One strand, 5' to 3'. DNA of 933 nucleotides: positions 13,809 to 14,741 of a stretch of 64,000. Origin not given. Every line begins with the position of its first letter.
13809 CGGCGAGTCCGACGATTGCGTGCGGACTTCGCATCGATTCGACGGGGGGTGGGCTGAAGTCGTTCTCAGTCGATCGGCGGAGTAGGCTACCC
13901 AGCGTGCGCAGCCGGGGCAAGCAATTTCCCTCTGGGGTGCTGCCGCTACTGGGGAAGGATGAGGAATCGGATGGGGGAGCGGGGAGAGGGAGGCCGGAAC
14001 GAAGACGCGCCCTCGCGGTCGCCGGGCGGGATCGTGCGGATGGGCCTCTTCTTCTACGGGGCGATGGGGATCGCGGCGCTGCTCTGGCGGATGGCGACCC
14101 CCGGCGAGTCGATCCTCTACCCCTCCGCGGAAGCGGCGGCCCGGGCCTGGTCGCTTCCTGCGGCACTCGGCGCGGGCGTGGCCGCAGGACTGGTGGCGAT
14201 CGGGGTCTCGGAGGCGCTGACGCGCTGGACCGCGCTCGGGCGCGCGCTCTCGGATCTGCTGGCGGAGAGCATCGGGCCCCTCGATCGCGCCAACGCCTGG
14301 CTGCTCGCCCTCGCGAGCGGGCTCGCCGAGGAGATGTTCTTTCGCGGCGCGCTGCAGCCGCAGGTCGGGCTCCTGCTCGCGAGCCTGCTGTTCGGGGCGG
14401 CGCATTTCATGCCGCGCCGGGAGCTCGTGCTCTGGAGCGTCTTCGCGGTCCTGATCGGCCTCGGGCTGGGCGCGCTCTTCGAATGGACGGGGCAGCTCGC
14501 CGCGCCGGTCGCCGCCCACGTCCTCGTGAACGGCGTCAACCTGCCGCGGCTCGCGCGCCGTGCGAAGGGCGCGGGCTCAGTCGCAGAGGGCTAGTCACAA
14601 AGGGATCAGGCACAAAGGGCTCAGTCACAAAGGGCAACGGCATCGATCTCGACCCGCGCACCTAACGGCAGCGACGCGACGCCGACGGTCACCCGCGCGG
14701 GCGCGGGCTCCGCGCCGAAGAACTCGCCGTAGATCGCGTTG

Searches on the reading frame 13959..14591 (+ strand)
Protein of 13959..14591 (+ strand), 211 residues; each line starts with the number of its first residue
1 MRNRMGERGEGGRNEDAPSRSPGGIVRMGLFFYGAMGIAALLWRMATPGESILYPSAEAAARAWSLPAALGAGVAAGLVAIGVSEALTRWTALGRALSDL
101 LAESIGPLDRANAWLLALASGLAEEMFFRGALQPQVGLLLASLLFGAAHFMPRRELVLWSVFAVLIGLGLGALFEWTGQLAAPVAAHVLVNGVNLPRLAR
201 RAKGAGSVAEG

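Call 63: search_protein_families(library=pfam, proteins=[window:13959-14591:+], max_evalue=0.001)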
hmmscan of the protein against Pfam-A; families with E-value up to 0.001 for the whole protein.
window:13959-14591:+ (211 aa): 1 family
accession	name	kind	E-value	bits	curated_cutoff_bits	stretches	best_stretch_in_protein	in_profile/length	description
PF02517.21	Rce1-like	-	1.9e-13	50.9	22.4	1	113-192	8-92/93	Type II CAAX prenyl endopeptidase Rce1-like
